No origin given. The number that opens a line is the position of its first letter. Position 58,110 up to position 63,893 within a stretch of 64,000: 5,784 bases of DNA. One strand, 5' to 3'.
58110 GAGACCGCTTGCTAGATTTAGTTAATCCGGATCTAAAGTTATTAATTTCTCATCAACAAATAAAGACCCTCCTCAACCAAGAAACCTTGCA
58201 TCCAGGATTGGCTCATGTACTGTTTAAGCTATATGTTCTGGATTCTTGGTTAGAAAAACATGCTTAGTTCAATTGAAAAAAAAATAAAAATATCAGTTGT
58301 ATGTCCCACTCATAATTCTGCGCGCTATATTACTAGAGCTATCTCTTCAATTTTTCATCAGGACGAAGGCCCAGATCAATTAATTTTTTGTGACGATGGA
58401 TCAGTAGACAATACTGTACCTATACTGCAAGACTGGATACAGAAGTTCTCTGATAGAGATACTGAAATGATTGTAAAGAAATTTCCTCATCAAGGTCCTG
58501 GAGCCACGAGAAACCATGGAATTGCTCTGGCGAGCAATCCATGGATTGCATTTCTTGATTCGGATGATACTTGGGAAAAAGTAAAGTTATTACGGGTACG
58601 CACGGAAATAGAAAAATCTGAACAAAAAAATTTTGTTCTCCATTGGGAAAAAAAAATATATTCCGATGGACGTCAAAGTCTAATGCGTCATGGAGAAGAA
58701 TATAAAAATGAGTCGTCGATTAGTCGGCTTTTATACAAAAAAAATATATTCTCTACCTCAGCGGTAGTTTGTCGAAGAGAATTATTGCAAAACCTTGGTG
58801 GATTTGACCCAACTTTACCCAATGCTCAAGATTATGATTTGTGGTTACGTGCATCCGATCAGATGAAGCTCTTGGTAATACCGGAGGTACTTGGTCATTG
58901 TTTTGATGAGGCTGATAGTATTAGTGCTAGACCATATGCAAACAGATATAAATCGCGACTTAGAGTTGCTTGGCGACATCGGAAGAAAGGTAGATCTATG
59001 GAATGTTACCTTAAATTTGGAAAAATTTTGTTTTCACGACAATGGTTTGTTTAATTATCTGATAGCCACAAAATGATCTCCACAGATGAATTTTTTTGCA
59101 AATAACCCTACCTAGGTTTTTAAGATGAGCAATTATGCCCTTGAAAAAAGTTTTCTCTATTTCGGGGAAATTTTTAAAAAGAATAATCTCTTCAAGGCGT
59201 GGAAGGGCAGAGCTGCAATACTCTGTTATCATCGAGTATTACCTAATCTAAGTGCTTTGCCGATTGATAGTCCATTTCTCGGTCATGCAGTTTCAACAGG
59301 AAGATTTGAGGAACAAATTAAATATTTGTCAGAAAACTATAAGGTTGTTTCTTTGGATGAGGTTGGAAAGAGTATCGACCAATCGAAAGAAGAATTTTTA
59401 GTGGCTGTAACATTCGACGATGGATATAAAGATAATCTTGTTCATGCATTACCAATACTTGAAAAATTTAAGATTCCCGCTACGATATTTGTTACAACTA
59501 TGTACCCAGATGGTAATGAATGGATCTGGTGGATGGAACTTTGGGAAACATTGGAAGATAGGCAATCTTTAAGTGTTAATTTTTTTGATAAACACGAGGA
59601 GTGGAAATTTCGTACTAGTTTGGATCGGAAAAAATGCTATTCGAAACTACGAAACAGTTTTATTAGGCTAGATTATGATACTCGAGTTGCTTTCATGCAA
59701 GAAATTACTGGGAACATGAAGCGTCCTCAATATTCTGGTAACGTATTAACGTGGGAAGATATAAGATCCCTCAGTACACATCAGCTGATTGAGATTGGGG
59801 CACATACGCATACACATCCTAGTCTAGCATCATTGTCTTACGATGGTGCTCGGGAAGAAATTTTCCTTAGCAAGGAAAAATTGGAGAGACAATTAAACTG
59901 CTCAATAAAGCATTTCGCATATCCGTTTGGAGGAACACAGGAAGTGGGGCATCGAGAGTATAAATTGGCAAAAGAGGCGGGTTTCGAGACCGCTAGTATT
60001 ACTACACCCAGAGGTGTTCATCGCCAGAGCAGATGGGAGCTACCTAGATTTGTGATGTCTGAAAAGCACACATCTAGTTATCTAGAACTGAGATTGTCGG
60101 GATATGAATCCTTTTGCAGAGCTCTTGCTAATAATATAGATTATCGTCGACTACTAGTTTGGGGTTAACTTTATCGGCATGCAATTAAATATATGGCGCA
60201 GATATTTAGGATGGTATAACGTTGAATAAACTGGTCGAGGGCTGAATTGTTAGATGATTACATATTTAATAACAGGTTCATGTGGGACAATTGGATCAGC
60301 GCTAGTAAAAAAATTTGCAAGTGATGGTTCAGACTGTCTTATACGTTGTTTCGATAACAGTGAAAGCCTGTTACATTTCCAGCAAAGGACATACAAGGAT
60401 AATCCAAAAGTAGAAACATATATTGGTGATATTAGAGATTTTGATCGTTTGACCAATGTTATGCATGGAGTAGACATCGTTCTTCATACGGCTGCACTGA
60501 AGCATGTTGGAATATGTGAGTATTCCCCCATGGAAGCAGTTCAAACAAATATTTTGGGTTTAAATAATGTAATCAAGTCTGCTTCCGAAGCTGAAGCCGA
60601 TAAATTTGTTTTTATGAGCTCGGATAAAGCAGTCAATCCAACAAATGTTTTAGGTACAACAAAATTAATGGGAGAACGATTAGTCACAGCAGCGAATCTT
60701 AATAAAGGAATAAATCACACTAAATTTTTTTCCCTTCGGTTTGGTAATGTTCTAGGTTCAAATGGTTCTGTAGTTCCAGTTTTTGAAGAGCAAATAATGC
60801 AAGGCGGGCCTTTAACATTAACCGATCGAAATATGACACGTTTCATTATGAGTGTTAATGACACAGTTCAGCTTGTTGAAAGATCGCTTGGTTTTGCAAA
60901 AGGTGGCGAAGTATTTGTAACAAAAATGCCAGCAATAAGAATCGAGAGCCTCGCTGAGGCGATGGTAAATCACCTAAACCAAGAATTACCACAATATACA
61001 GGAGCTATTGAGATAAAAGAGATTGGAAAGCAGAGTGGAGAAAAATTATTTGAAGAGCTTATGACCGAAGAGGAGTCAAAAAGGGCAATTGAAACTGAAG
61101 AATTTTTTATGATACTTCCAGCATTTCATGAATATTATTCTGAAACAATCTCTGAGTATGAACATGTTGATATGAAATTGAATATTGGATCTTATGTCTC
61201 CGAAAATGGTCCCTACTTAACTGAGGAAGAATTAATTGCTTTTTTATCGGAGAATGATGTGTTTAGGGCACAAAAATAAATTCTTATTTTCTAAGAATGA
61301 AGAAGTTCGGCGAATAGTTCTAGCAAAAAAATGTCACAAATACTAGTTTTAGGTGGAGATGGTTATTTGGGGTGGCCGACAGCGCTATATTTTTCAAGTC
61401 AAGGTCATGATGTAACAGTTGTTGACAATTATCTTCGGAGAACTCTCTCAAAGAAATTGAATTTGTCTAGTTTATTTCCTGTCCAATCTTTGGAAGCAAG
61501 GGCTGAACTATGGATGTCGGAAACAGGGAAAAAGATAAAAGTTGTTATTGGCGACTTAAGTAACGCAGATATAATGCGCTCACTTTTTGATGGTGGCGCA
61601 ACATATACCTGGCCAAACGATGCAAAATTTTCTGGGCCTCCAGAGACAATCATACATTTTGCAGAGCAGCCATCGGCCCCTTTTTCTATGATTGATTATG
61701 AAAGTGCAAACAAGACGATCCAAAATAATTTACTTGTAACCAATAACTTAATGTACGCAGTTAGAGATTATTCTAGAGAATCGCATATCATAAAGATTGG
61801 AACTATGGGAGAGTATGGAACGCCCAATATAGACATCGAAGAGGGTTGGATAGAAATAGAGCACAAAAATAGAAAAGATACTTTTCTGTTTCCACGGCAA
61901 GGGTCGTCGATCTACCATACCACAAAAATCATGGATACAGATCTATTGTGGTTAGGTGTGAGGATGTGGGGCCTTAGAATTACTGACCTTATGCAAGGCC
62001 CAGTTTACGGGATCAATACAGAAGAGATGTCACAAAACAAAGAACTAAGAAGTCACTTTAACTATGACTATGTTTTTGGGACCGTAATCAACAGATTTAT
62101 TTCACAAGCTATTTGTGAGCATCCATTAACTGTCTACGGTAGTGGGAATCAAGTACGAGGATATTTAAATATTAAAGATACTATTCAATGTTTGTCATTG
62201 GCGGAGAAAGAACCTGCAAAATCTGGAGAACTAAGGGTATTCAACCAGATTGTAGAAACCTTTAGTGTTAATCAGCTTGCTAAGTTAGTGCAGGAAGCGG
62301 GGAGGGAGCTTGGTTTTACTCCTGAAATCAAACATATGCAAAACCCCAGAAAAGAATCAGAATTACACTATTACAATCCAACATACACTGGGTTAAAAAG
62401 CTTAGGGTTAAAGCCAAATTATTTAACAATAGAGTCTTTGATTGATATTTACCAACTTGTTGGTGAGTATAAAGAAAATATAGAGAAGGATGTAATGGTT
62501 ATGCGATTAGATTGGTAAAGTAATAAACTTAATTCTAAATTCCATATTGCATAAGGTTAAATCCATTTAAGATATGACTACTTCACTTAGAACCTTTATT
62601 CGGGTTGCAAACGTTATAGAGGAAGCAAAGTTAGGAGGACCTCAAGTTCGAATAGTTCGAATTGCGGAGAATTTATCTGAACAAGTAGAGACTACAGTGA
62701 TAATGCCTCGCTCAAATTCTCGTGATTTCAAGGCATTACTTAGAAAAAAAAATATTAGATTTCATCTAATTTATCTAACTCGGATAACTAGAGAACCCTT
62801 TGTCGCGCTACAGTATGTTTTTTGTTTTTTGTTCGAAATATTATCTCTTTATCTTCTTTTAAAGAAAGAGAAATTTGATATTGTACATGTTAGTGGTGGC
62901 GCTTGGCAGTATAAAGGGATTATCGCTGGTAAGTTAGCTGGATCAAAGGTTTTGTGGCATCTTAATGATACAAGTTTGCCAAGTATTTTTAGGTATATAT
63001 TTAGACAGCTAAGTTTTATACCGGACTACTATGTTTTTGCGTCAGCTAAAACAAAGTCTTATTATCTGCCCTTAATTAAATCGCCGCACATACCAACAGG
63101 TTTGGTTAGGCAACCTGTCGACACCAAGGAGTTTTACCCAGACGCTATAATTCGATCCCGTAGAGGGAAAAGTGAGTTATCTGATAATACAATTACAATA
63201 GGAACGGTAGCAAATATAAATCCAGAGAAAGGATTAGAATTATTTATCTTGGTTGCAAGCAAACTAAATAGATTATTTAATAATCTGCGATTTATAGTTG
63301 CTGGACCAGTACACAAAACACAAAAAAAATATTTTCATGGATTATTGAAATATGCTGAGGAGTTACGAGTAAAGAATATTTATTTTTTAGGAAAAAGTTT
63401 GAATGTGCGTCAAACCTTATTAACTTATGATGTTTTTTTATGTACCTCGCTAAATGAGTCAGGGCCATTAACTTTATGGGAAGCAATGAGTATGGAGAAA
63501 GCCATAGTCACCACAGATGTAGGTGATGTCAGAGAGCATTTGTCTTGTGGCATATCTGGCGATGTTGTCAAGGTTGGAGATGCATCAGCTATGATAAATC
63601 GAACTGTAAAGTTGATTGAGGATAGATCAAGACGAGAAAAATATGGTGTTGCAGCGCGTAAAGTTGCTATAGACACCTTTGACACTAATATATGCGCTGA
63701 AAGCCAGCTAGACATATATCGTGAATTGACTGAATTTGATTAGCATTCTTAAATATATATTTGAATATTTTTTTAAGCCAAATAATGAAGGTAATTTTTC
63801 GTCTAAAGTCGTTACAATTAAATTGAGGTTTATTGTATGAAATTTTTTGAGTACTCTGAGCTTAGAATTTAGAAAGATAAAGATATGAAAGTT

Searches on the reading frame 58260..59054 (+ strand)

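Call 38: search_protein_families(library=pfam, proteins=[window:58260-59054:+], max_evalue=0.0001)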
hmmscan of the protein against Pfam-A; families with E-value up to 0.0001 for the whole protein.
window:58260-59054:+ (264 aa): 3 families
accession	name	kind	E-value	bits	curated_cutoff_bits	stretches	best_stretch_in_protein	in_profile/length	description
PF00535.33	Glycos_transf_2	-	7.6e-28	98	23.3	1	12-179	1-167/168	Glycosyl transferase family 2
PF10111.15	Glyco_tranf_2_2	-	6.2e-14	52.6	27.3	1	13-208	2-210/276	Glycosyltransferase like family 2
PF13641.12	Glyco_tranf_2_3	-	3.7e-12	47.2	27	1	11-199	3-195/230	Glycosyltransferase like family 2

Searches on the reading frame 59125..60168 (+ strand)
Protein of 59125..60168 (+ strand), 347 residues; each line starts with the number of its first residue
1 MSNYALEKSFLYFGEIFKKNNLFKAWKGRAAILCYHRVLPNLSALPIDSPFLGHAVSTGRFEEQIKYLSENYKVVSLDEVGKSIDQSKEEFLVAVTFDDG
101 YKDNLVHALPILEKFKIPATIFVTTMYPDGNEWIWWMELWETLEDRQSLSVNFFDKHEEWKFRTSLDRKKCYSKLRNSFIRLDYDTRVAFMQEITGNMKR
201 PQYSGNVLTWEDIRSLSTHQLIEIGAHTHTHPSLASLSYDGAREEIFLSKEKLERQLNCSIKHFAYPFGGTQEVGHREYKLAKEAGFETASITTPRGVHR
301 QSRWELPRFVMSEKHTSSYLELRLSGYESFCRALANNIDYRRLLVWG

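Call 38: search_protein_families(library=pfam, proteins=[window:59125-60168:+], max_evalue=0.0001)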
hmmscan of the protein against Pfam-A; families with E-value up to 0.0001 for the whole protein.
window:59125-60168:+ (347 aa): 1 family
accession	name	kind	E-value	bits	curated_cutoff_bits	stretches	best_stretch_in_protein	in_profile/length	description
PF01522.26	Polysacc_deac_1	-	8.1e-20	71.5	23.1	1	88-287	4-121/124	Polysaccharide deacetylase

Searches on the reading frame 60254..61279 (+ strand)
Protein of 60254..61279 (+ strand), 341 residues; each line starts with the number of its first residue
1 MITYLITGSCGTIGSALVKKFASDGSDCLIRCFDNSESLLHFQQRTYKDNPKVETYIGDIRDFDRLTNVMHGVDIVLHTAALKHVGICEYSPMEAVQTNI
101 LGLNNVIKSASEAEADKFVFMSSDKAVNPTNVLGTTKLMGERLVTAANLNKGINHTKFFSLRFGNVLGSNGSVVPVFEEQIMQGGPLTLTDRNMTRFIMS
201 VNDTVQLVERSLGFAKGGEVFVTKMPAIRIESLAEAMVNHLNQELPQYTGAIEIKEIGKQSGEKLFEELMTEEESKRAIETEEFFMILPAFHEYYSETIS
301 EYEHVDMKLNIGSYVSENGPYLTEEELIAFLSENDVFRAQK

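Call 38: search_protein_families(library=pfam, proteins=[window:60254-61279:+], max_evalue=0.0001)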
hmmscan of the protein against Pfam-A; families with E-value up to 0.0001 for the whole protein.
window:60254-61279:+ (341 aa): 8 families
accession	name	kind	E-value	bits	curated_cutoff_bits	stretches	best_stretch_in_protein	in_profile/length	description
PF02719.21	Polysacc_synt_2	-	2.3e-91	306.5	20.2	1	5-287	2-291/293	Polysaccharide biosynthesis protein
PF01370.27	Epimerase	-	1.6e-22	80.5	20.9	1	5-213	2-226/240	NAD dependent epimerase/dehydratase family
PF01073.25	3Beta_HSD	-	1e-17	64.6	22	1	5-134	1-126/280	3-beta hydroxysteroid dehydrogenase/isomerase family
PF16363.11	GDP_Man_Dehyd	-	1.1e-14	55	27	1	5-124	1-130/332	GDP-mannose 4,6 dehydratase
PF04321.23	RmlD_sub_bind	-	2.3e-11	43.8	27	1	5-171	4-156/287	RmlD substrate binding domain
PF13460.12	NAD_binding_10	-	6.2e-08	33.2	27.2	1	8-128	1-103/184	NAD(P)H-binding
PF07993.18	NAD_binding_4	-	6.3e-08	32.5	20.1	1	6-132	1-145/258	Male sterility protein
PF00106.31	adh_short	-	2.7e-06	27.5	26.6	1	5-129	4-142/195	short chain dehydrogenase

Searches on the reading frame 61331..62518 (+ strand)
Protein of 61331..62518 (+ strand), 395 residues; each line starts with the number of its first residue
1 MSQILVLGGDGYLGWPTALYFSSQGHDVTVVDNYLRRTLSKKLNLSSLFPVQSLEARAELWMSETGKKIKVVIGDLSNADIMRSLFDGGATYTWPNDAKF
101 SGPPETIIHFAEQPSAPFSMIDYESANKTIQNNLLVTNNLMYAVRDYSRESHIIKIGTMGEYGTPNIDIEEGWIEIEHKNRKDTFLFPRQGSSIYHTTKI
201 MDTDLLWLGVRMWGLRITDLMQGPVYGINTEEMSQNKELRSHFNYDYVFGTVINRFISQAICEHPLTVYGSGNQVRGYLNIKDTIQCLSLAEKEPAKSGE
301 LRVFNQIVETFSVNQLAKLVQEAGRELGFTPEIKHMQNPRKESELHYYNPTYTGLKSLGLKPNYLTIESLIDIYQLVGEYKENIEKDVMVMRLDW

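Call 92: search_protein_families(library=pfam, proteins=[window:61331-62518:+], max_evalue=0.001)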
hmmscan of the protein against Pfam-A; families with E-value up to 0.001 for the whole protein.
window:61331-62518:+ (395 aa): 3 families
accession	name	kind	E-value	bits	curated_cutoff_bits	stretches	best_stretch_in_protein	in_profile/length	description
PF01370.27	Epimerase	-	9.6e-17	61.6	20.9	1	4-305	1-238/240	NAD dependent epimerase/dehydratase family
PF16363.11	GDP_Man_Dehyd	-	5.3e-09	36.4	27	1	5-328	1-271/332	GDP-mannose 4,6 dehydratase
PF03721.20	UDPG_MGDP_dh_N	-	0.0008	19.5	27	0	6-33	5-31/187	UDP-glucose/GDP-mannose dehydrogenase family, NAD binding domain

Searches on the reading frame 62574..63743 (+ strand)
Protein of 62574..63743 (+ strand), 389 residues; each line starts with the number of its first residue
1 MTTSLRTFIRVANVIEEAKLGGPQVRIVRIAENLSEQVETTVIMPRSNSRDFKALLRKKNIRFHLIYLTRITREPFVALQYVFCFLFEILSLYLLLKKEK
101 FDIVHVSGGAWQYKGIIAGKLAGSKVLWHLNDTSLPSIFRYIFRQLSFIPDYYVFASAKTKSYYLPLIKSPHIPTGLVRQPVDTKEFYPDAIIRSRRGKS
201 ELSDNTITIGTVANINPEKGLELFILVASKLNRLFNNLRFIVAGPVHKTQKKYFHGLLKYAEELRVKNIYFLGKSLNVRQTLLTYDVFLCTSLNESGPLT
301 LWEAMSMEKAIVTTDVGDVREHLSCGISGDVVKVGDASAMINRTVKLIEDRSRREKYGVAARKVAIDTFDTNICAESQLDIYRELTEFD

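Call 39: find_encoding_contigs(protein=window:62574-63743:+, flank=10000, max_places=2)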
Protein window:62574-63743:+ (389 aa): 7 contigs read that carry it; 2 places shown.
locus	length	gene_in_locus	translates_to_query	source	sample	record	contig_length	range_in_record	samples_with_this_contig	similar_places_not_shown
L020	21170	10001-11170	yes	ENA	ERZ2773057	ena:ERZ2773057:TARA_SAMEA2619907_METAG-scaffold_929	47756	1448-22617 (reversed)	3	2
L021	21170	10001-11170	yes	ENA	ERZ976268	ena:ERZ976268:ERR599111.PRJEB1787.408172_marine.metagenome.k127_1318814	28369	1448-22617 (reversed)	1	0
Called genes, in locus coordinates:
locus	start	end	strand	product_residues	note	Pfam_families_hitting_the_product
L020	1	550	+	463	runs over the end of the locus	-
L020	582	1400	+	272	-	PF04055:Radical_SAM (weak), PF13186:SPASM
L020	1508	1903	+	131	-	-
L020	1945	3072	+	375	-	-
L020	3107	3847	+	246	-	PF07940:Hepar_II_III_C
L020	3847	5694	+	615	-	PF13522:GATase_6, PF13537:GATase_7, PF00733:Asn_synthase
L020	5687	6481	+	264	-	PF13641:Glyco_tranf_2_3, PF00535:Glycos_transf_2, PF10111:Glyco_tranf_2_2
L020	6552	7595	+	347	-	PF01522:Polysacc_deac_1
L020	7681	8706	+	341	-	PF00106:adh_short (weak), PF01073:3Beta_HSD, PF01370:Epimerase, PF02719:Polysacc_synt_2, PF04321:RmlD_sub_bind, PF07993:NAD_binding_4 (weak), PF13460:NAD_binding_10, PF16363:GDP_Man_Dehyd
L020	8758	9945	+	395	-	PF01370:Epimerase, PF16363:GDP_Man_Dehyd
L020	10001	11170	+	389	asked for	PF13439:Glyco_transf_4, PF00534:Glycos_transf_1, PF13692:Glyco_trans_1_4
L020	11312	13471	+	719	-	PF08240:ADH_N (weak), PF00107:ADH_zinc_N, PF01408:GFO_IDH_MocA, PF22725:GFO_IDH_MocA_C3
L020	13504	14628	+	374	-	PF01073:3Beta_HSD, PF01370:Epimerase, PF02719:Polysacc_synt_2, PF16363:GDP_Man_Dehyd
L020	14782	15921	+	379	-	PF00534:Glycos_transf_1, PF13692:Glyco_trans_1_4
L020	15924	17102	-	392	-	PF02397:Bac_transf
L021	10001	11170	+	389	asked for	PF13439:Glyco_transf_4, PF00534:Glycos_transf_1, PF13692:Glyco_trans_1_4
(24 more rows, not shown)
